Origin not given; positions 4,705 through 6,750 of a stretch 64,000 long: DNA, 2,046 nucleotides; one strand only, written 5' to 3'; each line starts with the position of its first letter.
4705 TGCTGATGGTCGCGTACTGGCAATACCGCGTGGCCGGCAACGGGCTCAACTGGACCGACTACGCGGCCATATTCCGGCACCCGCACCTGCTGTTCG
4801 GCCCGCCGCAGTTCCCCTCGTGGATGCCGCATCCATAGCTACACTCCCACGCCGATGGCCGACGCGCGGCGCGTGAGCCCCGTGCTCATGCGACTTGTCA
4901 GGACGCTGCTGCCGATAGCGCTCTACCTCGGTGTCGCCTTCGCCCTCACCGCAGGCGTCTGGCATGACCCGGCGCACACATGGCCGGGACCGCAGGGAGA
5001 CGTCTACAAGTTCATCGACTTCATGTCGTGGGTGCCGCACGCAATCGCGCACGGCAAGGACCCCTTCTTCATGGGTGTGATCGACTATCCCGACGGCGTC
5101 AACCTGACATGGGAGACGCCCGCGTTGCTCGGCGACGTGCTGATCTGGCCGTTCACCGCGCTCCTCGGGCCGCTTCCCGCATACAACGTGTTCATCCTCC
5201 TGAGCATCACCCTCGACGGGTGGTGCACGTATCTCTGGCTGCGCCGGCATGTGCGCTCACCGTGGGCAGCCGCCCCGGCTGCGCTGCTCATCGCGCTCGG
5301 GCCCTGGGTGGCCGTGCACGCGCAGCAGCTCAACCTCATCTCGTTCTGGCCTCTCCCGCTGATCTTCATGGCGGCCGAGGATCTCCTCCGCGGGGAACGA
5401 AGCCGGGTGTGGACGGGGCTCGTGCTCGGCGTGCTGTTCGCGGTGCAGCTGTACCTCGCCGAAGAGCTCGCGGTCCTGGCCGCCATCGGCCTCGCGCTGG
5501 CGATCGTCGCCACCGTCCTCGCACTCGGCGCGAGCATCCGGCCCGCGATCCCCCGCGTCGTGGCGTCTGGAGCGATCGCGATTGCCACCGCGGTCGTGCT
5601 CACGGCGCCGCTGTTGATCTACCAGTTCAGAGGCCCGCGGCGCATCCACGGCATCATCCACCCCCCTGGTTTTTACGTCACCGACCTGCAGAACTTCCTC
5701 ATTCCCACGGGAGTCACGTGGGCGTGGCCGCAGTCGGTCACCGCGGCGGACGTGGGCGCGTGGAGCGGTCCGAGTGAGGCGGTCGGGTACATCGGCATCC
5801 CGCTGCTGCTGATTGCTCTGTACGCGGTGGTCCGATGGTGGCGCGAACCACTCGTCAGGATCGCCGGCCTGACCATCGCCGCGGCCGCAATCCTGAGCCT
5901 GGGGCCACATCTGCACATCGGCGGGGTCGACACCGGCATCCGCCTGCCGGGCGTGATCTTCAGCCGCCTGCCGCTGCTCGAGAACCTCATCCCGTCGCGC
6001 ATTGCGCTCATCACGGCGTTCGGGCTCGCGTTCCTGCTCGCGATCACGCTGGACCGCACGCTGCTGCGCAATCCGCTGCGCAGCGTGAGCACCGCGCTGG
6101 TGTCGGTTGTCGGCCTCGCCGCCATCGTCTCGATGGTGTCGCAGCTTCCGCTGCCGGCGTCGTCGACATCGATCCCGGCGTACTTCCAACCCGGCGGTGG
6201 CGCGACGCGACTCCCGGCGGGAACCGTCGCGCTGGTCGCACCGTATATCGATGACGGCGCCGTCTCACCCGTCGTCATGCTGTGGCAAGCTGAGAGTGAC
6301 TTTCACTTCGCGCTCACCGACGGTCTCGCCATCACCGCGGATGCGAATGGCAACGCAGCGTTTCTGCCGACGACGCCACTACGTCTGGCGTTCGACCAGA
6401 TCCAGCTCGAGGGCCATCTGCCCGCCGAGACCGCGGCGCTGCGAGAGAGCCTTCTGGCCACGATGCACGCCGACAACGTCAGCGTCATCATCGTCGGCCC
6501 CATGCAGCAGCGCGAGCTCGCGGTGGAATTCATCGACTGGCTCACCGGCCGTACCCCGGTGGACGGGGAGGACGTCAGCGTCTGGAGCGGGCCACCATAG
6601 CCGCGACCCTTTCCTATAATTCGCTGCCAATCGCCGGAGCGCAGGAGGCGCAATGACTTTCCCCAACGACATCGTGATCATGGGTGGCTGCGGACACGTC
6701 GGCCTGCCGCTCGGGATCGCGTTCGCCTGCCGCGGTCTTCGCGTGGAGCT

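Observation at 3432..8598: Ppm1-like GT2 plus two GT-C membrane enzymes: extracytoplasmic glycosylation module inside the same cluster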

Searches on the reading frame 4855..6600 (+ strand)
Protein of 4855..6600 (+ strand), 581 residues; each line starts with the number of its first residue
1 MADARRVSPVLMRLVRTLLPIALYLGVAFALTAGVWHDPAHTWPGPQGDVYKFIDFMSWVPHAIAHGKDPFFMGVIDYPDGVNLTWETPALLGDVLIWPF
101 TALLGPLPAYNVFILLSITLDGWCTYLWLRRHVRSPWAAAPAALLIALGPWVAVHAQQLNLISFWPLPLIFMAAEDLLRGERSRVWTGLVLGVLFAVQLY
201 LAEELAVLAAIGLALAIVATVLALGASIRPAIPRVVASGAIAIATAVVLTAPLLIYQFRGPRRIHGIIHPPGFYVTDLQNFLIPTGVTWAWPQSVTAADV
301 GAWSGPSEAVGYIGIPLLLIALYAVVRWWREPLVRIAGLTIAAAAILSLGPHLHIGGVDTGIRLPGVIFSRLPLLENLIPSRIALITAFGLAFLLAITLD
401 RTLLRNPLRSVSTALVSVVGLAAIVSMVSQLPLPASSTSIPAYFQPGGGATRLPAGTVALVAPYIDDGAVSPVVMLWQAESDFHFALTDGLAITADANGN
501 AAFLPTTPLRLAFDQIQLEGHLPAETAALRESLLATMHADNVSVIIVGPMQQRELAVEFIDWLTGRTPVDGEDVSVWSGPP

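Call 3: search_protein_families(library=pfam, proteins=[window:4855-6600:+], max_evalue=0.01)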
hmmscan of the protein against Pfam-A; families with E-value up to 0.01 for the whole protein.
window:4855-6600:+ (581 aa): 0 families

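Call 8: search_protein_families(library=ncbifam, proteins=[window:4855-6600:+], max_evalue=0.01)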
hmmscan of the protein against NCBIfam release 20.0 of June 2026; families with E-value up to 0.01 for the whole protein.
window:4855-6600:+ (581 aa): 0 families

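Call 10: search_solved_structures(query=window:4855-6600:+, max_evalue=10)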
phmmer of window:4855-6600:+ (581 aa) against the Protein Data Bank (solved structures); distinct sequences matched with E-value up to 10: 0.

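Call 12: find_homologous_proteins(query=window:4855-6600:+)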
Query window:4855-6600:+ (581 aa): 94 proteins with E <= 0.001 among 8000 candidates.
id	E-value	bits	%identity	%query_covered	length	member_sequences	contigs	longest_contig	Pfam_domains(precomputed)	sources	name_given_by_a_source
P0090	0.0e+0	1272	100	100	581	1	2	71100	-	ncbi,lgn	ncbi:MAG: hypothetical protein ACREN2_11260 [Candidatus Dormibacteria bacterium]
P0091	0.0e+0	1118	87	100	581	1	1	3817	-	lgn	-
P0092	2.2e-254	864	67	100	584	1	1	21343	-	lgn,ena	-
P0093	2.6e-251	854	67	98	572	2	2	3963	-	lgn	-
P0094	5.9e-245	833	65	98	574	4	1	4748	-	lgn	-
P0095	3.4e-176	606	53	97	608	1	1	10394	-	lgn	-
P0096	6.7e-176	605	50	94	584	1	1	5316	PF19830.5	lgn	-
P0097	7.4e-174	598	52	98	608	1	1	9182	-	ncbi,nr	ncbi:MAG: hypothetical protein JOZ75_10865 [Candidatus Dormibacteraeota bacterium]|nr:hypothetical p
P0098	1.1e-173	597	51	99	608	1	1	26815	-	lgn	-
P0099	2.8e-173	596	51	100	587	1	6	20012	PF19830.5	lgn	-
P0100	2.9e-173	596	52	97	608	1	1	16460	-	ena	-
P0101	3.2e-172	592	51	97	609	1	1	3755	-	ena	-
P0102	4.4e-172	592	50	100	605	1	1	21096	-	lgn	-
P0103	8.7e-172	591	52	96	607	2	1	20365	-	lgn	-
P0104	1.0e-171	591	52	97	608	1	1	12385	-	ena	-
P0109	5.9e-168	578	49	99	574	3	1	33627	-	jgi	-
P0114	3.5e-161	556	48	96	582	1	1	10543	PF19830.5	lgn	-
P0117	1.9e-157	544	48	99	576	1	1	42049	PF19830.5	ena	-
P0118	8.5e-156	538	47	96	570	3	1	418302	-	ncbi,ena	-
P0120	1.3e-153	531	48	97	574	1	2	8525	PF19830.5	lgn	-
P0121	6.1e-148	512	46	96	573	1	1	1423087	PF19830.5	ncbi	-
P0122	2.6e-147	510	46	97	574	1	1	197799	PF19830.5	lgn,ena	-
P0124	3.7e-140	487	44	97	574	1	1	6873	PF19830.5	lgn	-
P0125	5.6e-137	476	43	99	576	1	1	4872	PF19830.5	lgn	-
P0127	7.0e-95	337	38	96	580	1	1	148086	PF09852.16,PF19830.5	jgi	jgi:hypothetical protein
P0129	3.3e-89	318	37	90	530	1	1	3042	PF19830.5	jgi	jgi:hypothetical protein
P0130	1.7e-86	309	37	96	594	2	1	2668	PF19830.5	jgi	jgi:hypothetical protein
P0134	9.7e-72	261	32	96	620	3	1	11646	PF19830.5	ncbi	ncbi:MAG TPA: hypothetical protein VIC57_07920 [Candidatus Dormibacteraeota bacterium]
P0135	1.9e-68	250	32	94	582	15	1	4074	PF19830.5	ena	-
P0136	1.0e-66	244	32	96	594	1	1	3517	PF19830.5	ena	-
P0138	2.5e-63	233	32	95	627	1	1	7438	PF19830.5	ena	-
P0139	1.0e-60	224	31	97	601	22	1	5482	PF19830.5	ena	-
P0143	1.8e-52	197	32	90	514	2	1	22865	PF19830.5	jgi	jgi:hypothetical protein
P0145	6.8e-50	188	29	97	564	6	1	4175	PF19830.5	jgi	jgi:hypothetical protein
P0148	6.1e-40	156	30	96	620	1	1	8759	PF19830.5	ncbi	-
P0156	6.5e-30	122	31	82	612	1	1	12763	PF09852.16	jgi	jgi:hypothetical protein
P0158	1.4e-29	121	29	84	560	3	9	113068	PF19830.5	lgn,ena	-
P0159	1.9e-29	121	28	94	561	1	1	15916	PF19830.5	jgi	jgi:hypothetical protein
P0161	9.6e-29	119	29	81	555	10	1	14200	PF19830.5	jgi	jgi:hypothetical protein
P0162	1.2e-28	118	30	76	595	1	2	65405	PF19830.5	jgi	jgi:hypothetical protein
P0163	7.1e-28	116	34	55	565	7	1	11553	PF19830.5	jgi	jgi:hypothetical protein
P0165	4.8e-27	113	26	91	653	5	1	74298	PF19830.5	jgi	-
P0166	5.8e-26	109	29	75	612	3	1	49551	PF19830.5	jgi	jgi:hypothetical protein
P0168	2.7e-25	107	26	93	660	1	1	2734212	PF19830.5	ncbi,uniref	ncbi:hypothetical protein [Actinoplanes sp. URMC 104]|uniref:hypothetical protein n=1 Tax=Actinoplan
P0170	1.2e-23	102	27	87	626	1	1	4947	PF19830.5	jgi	jgi:hypothetical protein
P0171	1.4e-23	102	29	78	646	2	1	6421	PF19830.5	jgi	jgi:hypothetical protein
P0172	4.2e-23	100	30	78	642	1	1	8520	PF19830.5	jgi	jgi:hypothetical protein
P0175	1.2e-19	89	28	75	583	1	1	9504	PF19830.5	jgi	jgi:hypothetical protein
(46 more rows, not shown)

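Call 25: predict_structure(alignment_id=A2)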
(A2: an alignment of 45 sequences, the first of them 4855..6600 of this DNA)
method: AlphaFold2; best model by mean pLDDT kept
length: 581 residues; sequences in the alignment: 45
mean_pLDDT: 92.5   pTM: 0.92
mean pLDDT of the five models: 92.5, 91.8, 91.2, 91.2, 90.9
residues with pLDDT >= 90: 478; 70-90: 83; 50-70: 16; < 50: 4
segments of 3 or more residues with pLDDT < 50: 1-4
pLDDT, mean of each block of 10 residues (from residue 1): 58 89 97 96 91 95 96 96 92 96 96 97 98 95 95 92 97 95 96 98 97 97 95 95 98 96 89 87 86 73 67 94 97 98 97 92 94 91 96 97 77 90 92 92 96 96 79 94 95 91 87 93 97 97 97 96 98 96 89
secondary structure, 60 per line:
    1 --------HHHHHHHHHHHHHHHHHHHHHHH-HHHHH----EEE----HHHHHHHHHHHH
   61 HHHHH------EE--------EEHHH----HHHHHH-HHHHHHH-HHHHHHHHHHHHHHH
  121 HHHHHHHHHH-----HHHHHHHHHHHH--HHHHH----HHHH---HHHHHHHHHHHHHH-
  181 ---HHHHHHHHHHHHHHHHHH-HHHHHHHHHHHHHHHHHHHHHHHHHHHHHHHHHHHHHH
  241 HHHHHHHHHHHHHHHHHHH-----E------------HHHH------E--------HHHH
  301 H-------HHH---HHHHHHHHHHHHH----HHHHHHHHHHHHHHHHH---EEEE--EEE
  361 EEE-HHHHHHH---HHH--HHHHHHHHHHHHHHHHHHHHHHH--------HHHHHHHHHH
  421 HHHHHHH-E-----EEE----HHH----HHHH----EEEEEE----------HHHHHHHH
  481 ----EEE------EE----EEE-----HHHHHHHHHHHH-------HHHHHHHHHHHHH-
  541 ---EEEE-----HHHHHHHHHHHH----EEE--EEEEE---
elements in order: H9-31 H33-37 E42-44 H49-65 H91-96 H98-104 H106-130 H136-147 H150-154 H159-162 H166-179 H184-201 H203-259 H278-281 H297-301 H315-327 H332-348 E352-355 E358-363 H365-371 H380-402 H411-427 E435-437 H449-452 E457-462 H473-480 E485-487 E500-502 H508-519 H527-539 E544-547 H553-564 E569-571 E574-578

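Call 34: find_encoding_contigs(protein=P0121, flank=10000, max_places=2)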
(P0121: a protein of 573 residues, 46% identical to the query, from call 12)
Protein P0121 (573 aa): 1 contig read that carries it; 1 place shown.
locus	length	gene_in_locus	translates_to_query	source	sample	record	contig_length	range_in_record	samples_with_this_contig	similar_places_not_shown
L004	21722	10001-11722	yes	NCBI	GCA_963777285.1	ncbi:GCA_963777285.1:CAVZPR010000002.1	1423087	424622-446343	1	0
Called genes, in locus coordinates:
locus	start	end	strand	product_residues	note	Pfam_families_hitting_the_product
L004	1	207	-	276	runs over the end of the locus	PF01061:ABC2_membrane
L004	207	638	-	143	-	-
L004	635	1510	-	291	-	-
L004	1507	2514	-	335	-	PF00534:Glycos_transf_1, PF13692:Glyco_trans_1_4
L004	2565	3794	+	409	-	PF00534:Glycos_transf_1 (weak), PF13524:Glyco_trans_1_2 (weak), PF13692:Glyco_trans_1_4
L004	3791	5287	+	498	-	PF13439:Glyco_transf_4 (weak), PF00534:Glycos_transf_1, PF13692:Glyco_trans_1_4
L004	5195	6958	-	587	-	PF13946:DUF4214, PF13489:Methyltransf_23, PF08241:Methyltransf_11, PF08242:Methyltransf_12, PF13649:Methyltransf_25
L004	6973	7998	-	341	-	PF01073:3Beta_HSD (faint), PF01370:Epimerase, PF04321:RmlD_sub_bind (faint), PF07993:NAD_binding_4 (faint), PF13460:NAD_binding_10, PF16363:GDP_Man_Dehyd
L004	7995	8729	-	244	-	PF00535:Glycos_transf_2, PF13641:Glyco_tranf_2_3 (weak)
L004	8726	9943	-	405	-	PF03721:UDPG_MGDP_dh_N, PF00984:UDPG_MGDP_dh, PF03720:UDPG_MGDP_dh_C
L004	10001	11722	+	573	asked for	PF19830:DUF6311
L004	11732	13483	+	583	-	PF19830:DUF6311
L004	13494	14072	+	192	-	PF00908:dTDP_sugar_isom, PF14667:Polysacc_synt_C (weak)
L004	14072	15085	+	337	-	PF01073:3Beta_HSD, PF01370:Epimerase, PF02719:Polysacc_synt_2, PF04321:RmlD_sub_bind, PF07993:NAD_binding_4, PF13460:NAD_binding_10 (weak), PF16363:GDP_Man_Dehyd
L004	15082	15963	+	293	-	PF01073:3Beta_HSD (faint), PF01370:Epimerase, PF04321:RmlD_sub_bind, PF02719:Polysacc_synt_2 (weak), PF16363:GDP_Man_Dehyd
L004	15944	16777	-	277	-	-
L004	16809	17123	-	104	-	PF00581:Rhodanese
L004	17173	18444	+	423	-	PF02812:ELFV_dehydrog_N, PF00208:ELFV_dehydrog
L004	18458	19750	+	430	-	-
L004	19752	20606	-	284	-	-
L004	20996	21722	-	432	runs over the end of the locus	PF00675:Peptidase_M16, PF05193:Peptidase_M16_C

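Call 35: find_encoding_contigs(protein=P0118, flank=10000, max_places=2)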
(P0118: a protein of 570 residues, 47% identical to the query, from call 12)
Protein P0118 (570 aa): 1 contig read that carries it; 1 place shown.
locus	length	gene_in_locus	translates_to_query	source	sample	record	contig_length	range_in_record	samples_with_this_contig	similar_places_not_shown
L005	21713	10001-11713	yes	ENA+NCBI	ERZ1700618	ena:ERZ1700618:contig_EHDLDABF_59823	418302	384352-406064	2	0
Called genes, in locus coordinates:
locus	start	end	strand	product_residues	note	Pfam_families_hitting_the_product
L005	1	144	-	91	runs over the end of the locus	PF02604:PhdYeFM_antitox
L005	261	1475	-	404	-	PF16640:Big_3_5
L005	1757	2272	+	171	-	PF07681:DoxX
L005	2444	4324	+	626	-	PF01551:Peptidase_M23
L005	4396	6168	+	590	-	PF01551:Peptidase_M23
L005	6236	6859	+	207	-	PF21531:Rv2175c_wHTH (weak)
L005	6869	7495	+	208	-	PF08808:RES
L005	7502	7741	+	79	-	-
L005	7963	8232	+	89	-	-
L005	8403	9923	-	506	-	PF01011:PQQ (faint), PF13360:PQQ_2 (faint)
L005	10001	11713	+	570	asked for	-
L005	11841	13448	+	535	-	PF05935:Arylsulfotrans, PF14269:Arylsulfotran_2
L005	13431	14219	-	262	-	PF26410:GH5_mannosidase (faint)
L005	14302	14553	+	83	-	-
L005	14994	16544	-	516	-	-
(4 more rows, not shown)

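Call 53: search_protein_families(library=pfam, alignment_id=A2, max_evalue=0.1)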
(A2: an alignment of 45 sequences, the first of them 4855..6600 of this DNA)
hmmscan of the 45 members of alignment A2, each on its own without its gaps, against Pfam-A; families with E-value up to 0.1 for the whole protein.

A. member 1, window:4855-6600:+ (581 aa): 0 families

B. families by the number of members that match (of 45 scanned): 12 families
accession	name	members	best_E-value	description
PF09594.16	GT87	5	0.00031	Glycosyltransferase family 87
PF09586.16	YfhO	4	0.0029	Bacterial membrane protein YfhO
PF10131.15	PTPS_related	3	0.0011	6-pyruvoyl-tetrahydropterin synthase related domain; membrane protein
PF09852.15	DUF2079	2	2.9e-06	Predicted membrane protein (DUF2079)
PF13231.12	PMT_2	2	0.00034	Dolichyl-phosphate-mannose-protein mannosyltransferase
PF11992.13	TgpA_N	1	0.0018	TgpA N-terminal domain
PF01833.30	TIG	1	0.0038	IPT/TIG domain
PF14012.11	DUF4229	1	0.012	Protein of unknown function (DUF4229)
PF10920.14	DUF2705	1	0.016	Protein of unknown function (DUF2705)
PF22570.1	LiaF-TM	1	0.053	LiaF transmembrane domain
PF24365.1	DUF7521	1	0.056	Family of unknown function (DUF7521)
PF13295.11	DUF4077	1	0.077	Domain of unknown function (DUF4077)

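Call 55: search_solved_structures(query=A2, max_evalue=10)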
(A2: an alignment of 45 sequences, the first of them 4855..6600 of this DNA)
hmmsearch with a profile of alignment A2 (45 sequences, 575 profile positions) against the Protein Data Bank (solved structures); distinct sequences matched with E-value up to 10: 2.
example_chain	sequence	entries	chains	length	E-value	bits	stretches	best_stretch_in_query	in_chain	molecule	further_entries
6f38_a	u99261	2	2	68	2.3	9.5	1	508-544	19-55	Dynactin subunit 2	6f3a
6f1t_a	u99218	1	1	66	2.3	9.5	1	508-544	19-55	Dynactin subunit 2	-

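Call 59: find_related_loci(query=A3, collection=metagenome_contigs, flank=10000)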
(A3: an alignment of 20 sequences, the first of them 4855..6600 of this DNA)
Query A3 (581 aa) in metagenome_contigs; peptide patterns used: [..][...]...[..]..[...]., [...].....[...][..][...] (x = any residue, [..] = any of these).
600 stretches matched a pattern (row limit reached: there are more); 542 encode a relative of the query (tblastn E <= 1e-3); the best 80 are kept; 80 distinct loci.
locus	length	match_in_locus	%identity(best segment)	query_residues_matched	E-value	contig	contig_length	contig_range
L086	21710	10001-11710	49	6-581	2e-166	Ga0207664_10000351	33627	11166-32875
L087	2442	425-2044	50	31-577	8e-158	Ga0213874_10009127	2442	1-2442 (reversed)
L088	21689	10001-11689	45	13-578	2e-138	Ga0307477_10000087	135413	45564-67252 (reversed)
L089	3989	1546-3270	39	11-578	8e-102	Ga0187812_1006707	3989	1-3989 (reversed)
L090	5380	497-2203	38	21-578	6e-91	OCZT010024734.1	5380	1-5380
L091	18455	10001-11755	36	2-577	2e-89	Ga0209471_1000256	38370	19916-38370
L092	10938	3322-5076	36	2-577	2e-89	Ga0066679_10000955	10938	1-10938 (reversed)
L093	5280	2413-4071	39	36-580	1e-88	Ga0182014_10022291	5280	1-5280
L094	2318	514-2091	34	52-580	2e-89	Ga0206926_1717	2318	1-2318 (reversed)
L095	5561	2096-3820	34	2-578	4e-85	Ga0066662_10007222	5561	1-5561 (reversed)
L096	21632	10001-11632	37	36-578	2e-83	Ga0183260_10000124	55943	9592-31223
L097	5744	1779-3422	33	23-577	4e-77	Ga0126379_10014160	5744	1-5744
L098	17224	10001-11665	33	21-577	5e-76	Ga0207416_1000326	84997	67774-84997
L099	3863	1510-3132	33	28-577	5e-72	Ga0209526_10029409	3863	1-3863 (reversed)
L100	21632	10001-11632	33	27-577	2e-71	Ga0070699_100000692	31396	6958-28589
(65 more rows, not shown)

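Call 61: find_encoding_contigs(protein=P0109, flank=10000, max_places=1)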
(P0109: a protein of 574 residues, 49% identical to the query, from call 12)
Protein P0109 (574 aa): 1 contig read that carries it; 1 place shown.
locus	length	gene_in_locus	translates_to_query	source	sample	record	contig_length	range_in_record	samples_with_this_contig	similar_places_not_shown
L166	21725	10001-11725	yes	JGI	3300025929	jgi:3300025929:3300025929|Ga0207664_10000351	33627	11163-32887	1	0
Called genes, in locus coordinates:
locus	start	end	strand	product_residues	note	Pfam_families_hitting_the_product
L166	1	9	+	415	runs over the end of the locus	PF13439:Glyco_transf_4, PF13579:Glyco_trans_4_4, PF13524:Glyco_trans_1_2 (faint), PF20706:GT4-conflict, PF00534:Glycos_transf_1, PF13692:Glyco_trans_1_4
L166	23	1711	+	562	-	-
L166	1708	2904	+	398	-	PF03446:NAD_binding_2 (faint), PF03721:UDPG_MGDP_dh_N, PF00984:UDPG_MGDP_dh, PF03720:UDPG_MGDP_dh_C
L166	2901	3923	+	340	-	PF01370:Epimerase, PF13460:NAD_binding_10, PF16363:GDP_Man_Dehyd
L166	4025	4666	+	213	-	PF00535:Glycos_transf_2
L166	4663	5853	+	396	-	PF13439:Glyco_transf_4 (faint), PF13579:Glyco_trans_4_4 (weak), PF00534:Glycos_transf_1, PF13692:Glyco_trans_1_4, PF13524:Glyco_trans_1_2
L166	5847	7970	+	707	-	PF00534:Glycos_transf_1, PF13692:Glyco_trans_1_4, PF13489:Methyltransf_23, PF07021:MetW (weak), PF08241:Methyltransf_11, PF13649:Methyltransf_25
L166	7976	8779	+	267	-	PF01061:ABC2_membrane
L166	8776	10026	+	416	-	PF00005:ABC_tran, PF13304:AAA_21 (weak), PF14524:Wzt_C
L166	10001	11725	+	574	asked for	-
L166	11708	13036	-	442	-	PF00534:Glycos_transf_1 (weak), PF13692:Glyco_trans_1_4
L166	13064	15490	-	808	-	PF00704:Glyco_hydro_18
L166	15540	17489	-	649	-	PF01551:Peptidase_M23, PF00041:fn3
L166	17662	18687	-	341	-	PF01370:Epimerase, PF04321:RmlD_sub_bind, PF16363:GDP_Man_Dehyd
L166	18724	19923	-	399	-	-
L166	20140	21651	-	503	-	PF13529:Peptidase_C39_2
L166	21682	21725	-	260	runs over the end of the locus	?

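Call 79: search_protein_families(library=pfam, proteins=[L166:23-1711:+], max_evalue=1)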
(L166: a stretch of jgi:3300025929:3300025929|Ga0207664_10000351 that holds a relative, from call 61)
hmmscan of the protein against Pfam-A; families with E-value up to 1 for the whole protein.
L166:23-1711:+ (562 aa): 0 families
